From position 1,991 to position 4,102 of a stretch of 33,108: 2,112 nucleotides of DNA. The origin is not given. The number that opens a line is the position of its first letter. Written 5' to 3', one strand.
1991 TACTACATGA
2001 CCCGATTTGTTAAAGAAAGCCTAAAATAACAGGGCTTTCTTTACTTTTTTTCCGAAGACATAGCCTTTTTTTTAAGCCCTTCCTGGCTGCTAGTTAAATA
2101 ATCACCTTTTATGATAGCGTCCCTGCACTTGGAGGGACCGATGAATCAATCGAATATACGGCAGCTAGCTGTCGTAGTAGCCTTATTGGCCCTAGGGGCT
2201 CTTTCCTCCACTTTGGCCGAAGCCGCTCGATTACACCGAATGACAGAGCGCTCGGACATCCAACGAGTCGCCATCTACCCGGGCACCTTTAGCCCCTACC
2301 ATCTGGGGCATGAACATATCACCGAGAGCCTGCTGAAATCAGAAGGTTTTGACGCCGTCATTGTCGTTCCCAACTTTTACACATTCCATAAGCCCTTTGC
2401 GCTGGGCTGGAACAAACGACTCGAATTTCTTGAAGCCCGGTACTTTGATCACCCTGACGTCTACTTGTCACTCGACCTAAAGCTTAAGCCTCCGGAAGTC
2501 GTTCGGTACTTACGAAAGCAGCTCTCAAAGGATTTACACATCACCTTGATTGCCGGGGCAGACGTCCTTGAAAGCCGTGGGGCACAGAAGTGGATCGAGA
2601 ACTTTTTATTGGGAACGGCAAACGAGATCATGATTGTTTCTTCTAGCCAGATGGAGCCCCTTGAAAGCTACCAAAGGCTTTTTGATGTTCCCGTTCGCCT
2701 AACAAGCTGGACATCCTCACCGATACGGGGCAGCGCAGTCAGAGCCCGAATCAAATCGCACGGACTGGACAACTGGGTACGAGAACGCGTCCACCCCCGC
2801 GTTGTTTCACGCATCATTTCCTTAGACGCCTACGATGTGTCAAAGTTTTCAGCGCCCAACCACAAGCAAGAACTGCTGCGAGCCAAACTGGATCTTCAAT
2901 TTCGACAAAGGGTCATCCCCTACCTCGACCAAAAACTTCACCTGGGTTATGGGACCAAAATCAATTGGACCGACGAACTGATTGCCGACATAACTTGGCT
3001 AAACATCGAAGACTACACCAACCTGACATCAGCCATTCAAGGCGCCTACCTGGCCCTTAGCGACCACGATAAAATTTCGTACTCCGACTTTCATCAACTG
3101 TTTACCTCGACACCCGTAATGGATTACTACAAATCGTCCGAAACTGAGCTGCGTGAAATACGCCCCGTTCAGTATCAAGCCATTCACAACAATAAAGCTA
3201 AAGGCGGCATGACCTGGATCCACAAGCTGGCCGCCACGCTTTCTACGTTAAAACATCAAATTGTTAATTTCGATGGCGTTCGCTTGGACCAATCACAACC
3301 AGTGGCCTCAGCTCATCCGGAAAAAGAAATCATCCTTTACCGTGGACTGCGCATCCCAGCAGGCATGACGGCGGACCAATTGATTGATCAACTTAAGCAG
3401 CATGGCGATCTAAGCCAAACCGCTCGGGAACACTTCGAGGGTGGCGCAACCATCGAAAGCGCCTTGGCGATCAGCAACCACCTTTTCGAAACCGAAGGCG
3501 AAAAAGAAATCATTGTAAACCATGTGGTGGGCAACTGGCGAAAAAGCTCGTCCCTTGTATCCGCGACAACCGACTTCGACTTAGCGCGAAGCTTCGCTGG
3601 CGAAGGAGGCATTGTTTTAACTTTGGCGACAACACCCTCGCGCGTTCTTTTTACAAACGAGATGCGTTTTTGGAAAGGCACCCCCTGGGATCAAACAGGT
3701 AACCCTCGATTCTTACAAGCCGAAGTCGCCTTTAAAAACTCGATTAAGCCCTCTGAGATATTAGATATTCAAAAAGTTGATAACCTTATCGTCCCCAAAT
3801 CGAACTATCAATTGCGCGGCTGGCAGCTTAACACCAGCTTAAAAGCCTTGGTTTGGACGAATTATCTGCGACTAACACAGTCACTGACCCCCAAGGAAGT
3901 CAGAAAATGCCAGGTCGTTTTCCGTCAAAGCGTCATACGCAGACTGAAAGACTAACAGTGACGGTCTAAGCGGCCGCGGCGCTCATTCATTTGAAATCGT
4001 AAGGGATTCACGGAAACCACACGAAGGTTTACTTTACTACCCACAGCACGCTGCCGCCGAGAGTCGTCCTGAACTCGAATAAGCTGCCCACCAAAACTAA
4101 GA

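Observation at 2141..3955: Signal-peptide protein fusing an NAD-synthesis-type adenylyltransferase domain to an ADP-ribosyltransferase-like (NAD-consuming) domain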

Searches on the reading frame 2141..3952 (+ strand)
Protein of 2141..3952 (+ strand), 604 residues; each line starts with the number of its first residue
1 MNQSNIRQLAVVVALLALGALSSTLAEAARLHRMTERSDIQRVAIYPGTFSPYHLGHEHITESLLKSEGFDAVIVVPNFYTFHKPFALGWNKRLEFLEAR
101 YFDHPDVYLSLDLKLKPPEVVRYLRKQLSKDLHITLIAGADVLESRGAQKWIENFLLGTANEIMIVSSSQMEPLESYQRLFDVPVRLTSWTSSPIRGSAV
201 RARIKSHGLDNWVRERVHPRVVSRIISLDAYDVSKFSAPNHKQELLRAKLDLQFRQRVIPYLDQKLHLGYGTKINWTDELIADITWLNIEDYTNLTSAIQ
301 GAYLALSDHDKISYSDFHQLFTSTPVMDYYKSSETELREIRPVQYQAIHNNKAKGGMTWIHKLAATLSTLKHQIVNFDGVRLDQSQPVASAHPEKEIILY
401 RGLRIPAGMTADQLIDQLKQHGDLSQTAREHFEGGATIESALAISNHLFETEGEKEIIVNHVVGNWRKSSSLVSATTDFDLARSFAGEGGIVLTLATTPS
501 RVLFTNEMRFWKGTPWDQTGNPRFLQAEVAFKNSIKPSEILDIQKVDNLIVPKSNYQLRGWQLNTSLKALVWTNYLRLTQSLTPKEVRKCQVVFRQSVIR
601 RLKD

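Call 3: search_protein_families(library=pfam, proteins=[window:2141-3952:+], max_evalue=10)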
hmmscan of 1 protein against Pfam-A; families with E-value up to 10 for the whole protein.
window:2141-3952:+ (604 aa): 1 family
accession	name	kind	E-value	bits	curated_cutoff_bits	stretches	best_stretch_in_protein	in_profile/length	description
PF01467.32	CTP_transf_like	-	0.00033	21.3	21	1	45-154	1-104/133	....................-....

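Call 4: search_protein_families(library=ncbifam, proteins=[window:2141-3952:+], max_evalue=10)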
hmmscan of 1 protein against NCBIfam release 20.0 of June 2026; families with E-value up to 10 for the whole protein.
window:2141-3952:+ (604 aa): 12 families
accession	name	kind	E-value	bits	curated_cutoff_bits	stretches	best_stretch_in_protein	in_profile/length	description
TIGR00482.1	TIGR00482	equivalog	1.3e-08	35.1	112.45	1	45-167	1-127/194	nicotinate (nicotinamide) nucleotide adenylyltransferase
NF005519.0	PRK07152.1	equivalog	3.8e-07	29.4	315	1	41-151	1-115/361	nicotinate-nucleotide adenylyltransferase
NF000839.0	PRK00071.1-1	equivalog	2.2e-06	27.8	187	1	42-153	7-122/219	nicotinate-nucleotide adenylyltransferase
NF000840.1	PRK00071.1-3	equivalog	8.2e-06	25.4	150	1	39-206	4-176/201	nicotinate-nucleotide adenylyltransferase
TIGR00125.1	cyt_tran_rel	domain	0.00066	19.8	27.7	1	43-84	1-40/65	adenylyltransferase/cytidyltransferase family protein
NF000841.0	PRK00071.1-4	equivalog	0.00067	19.5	197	1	39-107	5-75/194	nicotinate-nucleotide adenylyltransferase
TIGR01510.1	coaD_prev_kdtB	equivalog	0.0022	18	103.3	1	43-100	1-55/155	pantetheine-phosphate adenylyltransferase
NF000843.0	PRK00071.2-2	equivalog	0.0046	16.5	240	1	35-75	6-46/212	nicotinate-nucleotide adenylyltransferase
NF006479.0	PRK08887.1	equivalog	0.011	15.5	164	1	41-98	2-56/174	nicotinate-nicotinamide nucleotide adenylyltransferase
NF005410.0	PRK06973.1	equivalog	0.015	14.6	214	1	34-94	15-75/243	nicotinate-nucleotide adenylyltransferase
NF002243.0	PRK01153.1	subfamily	0.03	13.9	127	1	44-76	3-33/175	nicotinamide-nucleotide adenylyltransferase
TIGR01527.1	arch_NMN_Atrans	equivalog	0.098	12.2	181.2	1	44-74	2-30/167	nicotinamide-nucleotide adenylyltransferase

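Call 5: search_solved_structures(query=window:2141-3952:+, max_evalue=10, show_alignments=3)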
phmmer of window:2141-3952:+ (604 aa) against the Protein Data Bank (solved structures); distinct sequences matched with E-value up to 10: 16.
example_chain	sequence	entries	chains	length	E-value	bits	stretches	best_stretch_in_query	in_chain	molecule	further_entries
6kg3_A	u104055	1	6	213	0.00026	23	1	44-152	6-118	Probable nicotinate-nucleotide adenylyltransferase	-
6kh2_A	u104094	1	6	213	0.00028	22.9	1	44-146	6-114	Probable nicotinate-nucleotide adenylyltransferase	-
1k4k_A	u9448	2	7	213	0.00059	21.8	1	44-153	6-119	Nicotinic acid mononucleotide adenylyltransferase | NaMN adenylyltransferase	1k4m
8aih_A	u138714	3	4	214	0.0061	18.5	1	41-110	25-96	Probable nicotinate-nucleotide adenylyltransferase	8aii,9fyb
1kam_A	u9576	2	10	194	0.007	18.3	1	41-152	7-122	NICOTINATE-NUCLEOTIDE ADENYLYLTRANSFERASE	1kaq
3k9w_A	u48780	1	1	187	0.088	14.6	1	33-98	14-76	Phosphopantetheine adenylyltransferase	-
3pxu_A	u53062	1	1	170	0.23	13.2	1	43-98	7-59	Phosphopantetheine adenylyltransferase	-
3otw_A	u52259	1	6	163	0.27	13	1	39-97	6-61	Phosphopantetheine adenylyltransferase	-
3hfj_A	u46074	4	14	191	0.35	12.7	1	41-151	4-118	Nicotinate (Nicotinamide) nucleotide adenylyltransferase | nicotinate-nucleotide adenylyltransferase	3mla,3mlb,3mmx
3nv7_A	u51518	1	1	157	0.44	12.3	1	41-97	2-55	Phosphopantetheine adenylyltransferase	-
2qtr_A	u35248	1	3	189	0.46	12.3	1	41-151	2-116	Probable nicotinate-nucleotide adenylyltransferase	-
2qtm_A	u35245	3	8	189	0.5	12.1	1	41-151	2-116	Nicotinate (Nicotinamide) nucleotide adenylyltransferase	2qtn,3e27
3dv2_A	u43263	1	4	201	0.54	12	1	41-151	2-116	Nicotinate (Nicotinamide) nucleotide adenylyltransferase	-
8xrw_I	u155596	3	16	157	0.6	11.9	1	41-97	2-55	Phosphopantetheine adenylyltransferase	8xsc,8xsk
6gye_A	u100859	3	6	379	0.68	11.7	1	41-111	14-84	Nicotinamide-nucleotide adenylyltransferase NadR family / Ribosylnicotinamide kinase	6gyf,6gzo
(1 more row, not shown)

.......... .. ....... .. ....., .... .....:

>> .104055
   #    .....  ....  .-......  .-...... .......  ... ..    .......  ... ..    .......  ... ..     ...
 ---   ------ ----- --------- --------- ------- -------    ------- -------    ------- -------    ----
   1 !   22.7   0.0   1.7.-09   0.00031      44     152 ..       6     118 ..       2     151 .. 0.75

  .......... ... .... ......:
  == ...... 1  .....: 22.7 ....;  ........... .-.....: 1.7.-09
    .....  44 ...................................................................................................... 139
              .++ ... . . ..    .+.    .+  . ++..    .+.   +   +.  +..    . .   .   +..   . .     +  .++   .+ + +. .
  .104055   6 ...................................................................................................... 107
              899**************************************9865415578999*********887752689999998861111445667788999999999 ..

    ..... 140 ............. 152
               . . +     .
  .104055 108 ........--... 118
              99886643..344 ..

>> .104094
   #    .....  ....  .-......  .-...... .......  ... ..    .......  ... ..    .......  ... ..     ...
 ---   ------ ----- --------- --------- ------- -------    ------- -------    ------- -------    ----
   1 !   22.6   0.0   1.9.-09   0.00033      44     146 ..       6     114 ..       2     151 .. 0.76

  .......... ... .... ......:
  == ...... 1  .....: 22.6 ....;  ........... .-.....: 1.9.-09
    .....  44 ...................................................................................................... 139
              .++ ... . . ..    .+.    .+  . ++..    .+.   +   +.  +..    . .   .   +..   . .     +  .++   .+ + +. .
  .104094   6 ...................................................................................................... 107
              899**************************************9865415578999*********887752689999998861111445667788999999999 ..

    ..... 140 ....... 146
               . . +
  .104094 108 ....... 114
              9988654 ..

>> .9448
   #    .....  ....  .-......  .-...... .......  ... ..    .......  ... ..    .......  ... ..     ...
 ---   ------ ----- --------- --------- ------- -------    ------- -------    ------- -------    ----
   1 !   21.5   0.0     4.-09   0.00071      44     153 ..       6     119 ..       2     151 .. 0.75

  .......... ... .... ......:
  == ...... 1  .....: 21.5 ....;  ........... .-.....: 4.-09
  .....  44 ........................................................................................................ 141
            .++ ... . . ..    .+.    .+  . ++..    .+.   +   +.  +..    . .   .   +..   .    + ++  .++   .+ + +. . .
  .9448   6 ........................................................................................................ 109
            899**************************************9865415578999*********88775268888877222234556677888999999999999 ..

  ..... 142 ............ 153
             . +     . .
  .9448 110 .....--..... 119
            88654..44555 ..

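Call 6: find_homologous_proteins(query=window:2141-3952:+, max_evalue=0.001)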
Query window:2141-3952:+ (604 aa): 1 proteins with E <= 0.001 among 8000 candidates.
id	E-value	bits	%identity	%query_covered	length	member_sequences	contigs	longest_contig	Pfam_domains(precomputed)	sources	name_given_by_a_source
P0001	0.0e+0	1356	99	100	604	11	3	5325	-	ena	-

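Call 10: find_encoding_contigs(protein=P0001, flank=10000, max_places=10)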
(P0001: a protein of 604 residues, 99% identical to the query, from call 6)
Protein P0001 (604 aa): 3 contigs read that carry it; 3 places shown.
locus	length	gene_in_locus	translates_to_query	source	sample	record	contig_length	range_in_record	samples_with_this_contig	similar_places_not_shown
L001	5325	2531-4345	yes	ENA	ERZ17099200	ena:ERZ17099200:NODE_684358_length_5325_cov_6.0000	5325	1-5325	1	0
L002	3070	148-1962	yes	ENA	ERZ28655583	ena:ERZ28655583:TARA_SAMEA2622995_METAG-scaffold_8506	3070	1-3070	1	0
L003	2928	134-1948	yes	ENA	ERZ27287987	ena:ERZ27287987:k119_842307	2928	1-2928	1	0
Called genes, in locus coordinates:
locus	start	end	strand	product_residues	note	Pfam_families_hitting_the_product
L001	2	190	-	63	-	?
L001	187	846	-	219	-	PF00515:TPR_1 (faint), PF07719:TPR_2 (faint), PF13174:TPR_6 (weak)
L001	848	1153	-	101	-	PF14346:DUF4398 (weak)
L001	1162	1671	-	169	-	PF00691:OmpA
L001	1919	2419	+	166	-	-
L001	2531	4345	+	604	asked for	-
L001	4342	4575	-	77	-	-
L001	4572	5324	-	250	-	?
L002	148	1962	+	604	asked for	-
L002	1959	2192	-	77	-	-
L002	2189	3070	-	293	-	?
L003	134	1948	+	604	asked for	-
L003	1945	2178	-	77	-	-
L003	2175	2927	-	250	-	?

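Call 17: search_protein_families(library=padloc, proteins=[window:2141-3952:+], max_evalue=1)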
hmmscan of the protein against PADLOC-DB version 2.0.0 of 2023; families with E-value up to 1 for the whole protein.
window:2141-3952:+ (604 aa): 0 families

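Call 19: predict_structure(protein=window:2141-3952:+)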
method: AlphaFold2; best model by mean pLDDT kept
length: 604 residues; sequences in the alignment: 1
mean_pLDDT: 40.3   pTM: 0.29
mean pLDDT of the five models: 40.3, 33.8, 32.8, 29.5, 28.6
residues with pLDDT >= 90: 0; 70-90: 17; 50-70: 166; < 50: 421
segments of 3 or more residues with pLDDT < 50: 9-38, 48-62, 77-115, 167-173, 189-227, 287-299, 304-310, 343-604
pLDDT, mean of each block of 10 residues (from residue 1): 50 38 34 42 58 35 55 51 25 27 36 49 62 67 53 57 55 53 56 30 35 41 43 60 64 71 65 53 50 43 47 57 68 64 45 36 43 28 25 25 32 43 33 27 23 24 22 22 24 22 21 25 22 23 21 21 25 30 35 32 29
secondary structure, 60 per line:
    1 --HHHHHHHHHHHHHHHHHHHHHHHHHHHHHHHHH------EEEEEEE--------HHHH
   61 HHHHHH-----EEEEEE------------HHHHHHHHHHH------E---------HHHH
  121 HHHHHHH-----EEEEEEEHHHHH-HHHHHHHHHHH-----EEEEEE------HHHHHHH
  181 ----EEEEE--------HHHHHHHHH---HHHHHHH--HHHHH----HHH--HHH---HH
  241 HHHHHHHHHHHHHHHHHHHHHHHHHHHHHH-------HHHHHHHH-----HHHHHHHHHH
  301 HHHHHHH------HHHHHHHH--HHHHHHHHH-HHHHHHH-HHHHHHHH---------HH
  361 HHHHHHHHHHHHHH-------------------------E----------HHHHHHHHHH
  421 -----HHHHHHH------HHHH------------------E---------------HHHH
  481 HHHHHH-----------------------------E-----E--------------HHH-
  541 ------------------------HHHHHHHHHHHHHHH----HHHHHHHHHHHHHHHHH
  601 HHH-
elements in order: H3-35 E42-48 H57-66 E72-77 H90-100 H117-127 E133-139 H140-144 H146-156 E162-167 H174-180 E185-189 H198-206 H210-216 H219-223 H239-270 H278-285 H291-307 H314-321 H324-332 H334-340 H342-349 H359-374 H411-420 H426-432 H439-442 H477-486 H565-579 H584-603

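Call 22: search_protein_representatives(protein=window:2141-3952:+)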
Query: 604 residues. Proteins with E-value up to 0.001 (for the whole library): 183; up to 1e-10: 21; up to 1e-30: 2. The best 150 are listed.
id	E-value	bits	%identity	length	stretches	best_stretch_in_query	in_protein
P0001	0.0e+00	1356.1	99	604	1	1-604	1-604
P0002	6.1e-31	124.1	31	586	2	358-548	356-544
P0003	8.6e-30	120.4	31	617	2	394-547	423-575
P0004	7.5e-25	104.0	31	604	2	389-560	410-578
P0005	2.3e-24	102.4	33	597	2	389-578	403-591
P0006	3.5e-23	98.5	31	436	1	395-578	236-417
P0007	6.5e-23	97.6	31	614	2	367-571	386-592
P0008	9.4e-21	90.5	32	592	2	395-549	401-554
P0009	2.3e-20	89.2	26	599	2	397-564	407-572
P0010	1.5e-19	86.5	27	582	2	357-554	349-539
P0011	2.8e-18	82.4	31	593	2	380-549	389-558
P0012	1.2e-17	80.3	29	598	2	396-554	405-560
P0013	2.8e-15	72.4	32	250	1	13-225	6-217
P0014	4.6e-15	71.7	36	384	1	383-576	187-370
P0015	4.7e-14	68.4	28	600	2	396-558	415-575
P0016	7.3e-13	64.5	43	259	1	8-108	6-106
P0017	7.5e-13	64.4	36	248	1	24-142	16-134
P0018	6.0e-12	61.4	30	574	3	403-545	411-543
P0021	5.1e-11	58.4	35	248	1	41-206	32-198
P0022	1.3e-10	57.1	36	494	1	16-165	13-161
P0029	2.0e-08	49.8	26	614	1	38-546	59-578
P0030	2.7e-08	49.4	31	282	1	394-549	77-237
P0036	1.2e-07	47.2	26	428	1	26-232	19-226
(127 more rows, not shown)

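Call 26: find_homologous_proteins(query=A1, max_evalue=0.00001)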
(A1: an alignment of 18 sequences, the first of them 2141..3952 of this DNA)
Query A1 (18 sequences) (604 aa, profile of the alignment): 1 proteins with E <= 0.00001 among 8000 candidates.
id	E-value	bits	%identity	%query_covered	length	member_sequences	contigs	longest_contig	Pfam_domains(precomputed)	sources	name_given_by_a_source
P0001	2.8e-138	480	99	100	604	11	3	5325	-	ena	-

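Call 42: find_encoding_contigs(protein=P0005, flank=8000, max_places=4)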
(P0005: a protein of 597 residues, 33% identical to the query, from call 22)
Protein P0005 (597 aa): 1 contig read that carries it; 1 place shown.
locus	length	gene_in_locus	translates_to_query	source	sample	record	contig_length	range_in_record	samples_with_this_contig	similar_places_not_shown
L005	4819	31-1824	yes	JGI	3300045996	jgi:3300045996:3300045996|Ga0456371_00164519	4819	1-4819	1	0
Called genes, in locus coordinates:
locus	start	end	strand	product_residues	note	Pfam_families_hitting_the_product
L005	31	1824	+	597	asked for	-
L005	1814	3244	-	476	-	PF00171:Aldedh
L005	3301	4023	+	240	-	PF20772:TACO1_YebC_N, PF01709:Transcrip_reg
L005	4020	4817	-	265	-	?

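Call 44: find_encoding_contigs(protein=P0002, flank=6000, max_places=3)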
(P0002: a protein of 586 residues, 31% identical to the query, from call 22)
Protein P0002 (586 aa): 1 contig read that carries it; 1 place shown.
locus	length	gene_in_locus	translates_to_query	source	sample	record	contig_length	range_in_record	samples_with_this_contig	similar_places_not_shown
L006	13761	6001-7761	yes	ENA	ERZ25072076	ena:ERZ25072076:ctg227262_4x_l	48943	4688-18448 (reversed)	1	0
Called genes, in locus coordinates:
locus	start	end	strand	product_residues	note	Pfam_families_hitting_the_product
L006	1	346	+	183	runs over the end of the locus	PF01618:MotA_ExbB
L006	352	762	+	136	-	PF02472:ExbD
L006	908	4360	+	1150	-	PF00082:Peptidase_S8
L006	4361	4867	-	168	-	PF00186:DHFR_1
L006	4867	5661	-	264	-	PF00303:Thymidylat_synt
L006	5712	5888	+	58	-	-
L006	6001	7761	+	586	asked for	-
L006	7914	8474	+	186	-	-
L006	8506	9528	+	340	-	PF02541:Ppx-GppA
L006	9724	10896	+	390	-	PF07075:NamZ_N, PF20732:NamZ_C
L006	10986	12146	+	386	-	PF13173:AAA_14, PF13635:DUF4143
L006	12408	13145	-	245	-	-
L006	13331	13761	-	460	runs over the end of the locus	PF05598:DUF772, PF01609:DDE_Tnp_1 (weak)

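Call 45: find_encoding_contigs(protein=P0003, flank=6000, max_places=3)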
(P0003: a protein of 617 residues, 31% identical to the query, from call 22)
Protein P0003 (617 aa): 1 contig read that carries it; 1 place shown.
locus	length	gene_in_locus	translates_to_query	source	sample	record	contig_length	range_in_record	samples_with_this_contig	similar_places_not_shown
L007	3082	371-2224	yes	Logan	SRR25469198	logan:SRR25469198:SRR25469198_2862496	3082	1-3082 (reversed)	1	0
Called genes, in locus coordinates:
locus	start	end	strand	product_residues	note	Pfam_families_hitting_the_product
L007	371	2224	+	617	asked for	PF01467:CTP_transf_like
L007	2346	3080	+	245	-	?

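Call 46: find_encoding_contigs(protein=P0029, flank=6000, max_places=3)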
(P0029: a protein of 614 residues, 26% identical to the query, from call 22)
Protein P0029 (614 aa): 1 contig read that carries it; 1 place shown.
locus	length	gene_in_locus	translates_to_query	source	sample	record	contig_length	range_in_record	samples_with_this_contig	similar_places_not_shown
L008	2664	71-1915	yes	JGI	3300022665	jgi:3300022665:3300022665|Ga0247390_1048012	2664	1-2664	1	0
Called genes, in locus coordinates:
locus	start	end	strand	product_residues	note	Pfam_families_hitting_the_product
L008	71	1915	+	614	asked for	PF01467:CTP_transf_like (weak)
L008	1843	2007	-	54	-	-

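Call 66: list_cluster_members(proteins=[P0004, P0007, P0002, P0009, P0012, P0013, P0016, P0017, P0022, P0018])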
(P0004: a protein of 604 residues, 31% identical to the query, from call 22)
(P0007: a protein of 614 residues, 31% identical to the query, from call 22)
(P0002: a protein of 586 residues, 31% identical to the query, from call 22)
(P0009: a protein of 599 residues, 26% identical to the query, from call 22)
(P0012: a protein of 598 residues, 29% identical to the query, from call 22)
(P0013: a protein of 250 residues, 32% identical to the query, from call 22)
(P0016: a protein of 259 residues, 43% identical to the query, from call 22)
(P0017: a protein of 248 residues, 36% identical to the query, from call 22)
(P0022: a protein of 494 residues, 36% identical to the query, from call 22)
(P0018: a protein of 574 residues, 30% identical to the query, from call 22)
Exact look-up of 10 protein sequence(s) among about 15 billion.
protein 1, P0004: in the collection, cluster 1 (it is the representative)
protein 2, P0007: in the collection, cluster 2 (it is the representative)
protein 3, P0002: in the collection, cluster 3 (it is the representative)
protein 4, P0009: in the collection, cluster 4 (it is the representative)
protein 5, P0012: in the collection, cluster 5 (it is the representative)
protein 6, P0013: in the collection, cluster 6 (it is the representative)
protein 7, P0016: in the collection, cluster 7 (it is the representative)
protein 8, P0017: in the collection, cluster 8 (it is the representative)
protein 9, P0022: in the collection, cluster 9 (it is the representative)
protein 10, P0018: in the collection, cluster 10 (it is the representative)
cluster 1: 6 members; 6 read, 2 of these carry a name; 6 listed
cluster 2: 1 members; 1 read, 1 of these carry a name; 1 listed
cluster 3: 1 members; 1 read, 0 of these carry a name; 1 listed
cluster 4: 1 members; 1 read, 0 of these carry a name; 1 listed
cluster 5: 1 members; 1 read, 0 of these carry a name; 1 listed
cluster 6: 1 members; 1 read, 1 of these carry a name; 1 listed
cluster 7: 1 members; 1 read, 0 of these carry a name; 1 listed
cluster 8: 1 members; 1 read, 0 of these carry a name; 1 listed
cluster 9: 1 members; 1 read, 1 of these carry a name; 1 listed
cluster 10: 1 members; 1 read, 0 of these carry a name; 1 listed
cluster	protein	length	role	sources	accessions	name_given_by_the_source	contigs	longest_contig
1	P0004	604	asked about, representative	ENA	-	-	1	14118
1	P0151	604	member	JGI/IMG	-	nicotinic acid mononucleotide adenylyltransferase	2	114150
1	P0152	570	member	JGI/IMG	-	nicotinic acid mononucleotide adenylyltransferase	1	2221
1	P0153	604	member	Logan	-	-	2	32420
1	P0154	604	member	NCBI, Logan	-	-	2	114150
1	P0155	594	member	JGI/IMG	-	-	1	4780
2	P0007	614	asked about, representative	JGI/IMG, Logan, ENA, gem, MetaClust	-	\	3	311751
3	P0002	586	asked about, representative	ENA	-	-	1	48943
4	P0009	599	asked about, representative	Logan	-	-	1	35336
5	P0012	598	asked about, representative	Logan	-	-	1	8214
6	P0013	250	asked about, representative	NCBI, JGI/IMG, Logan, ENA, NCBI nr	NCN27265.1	hypothetical protein GW915_06780 [bacterium] | hypothetical protein [bacterium]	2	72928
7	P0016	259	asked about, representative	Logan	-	-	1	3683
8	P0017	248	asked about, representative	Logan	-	-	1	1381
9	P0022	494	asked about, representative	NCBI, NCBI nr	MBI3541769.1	MAG: adenylyltransferase/cytidyltransferase family protein [Deltaproteobacteria bacterium] | adenylyltransferase/cytidyltransferase family protein [Deltaproteobacteria bacterium]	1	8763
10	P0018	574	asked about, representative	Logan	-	-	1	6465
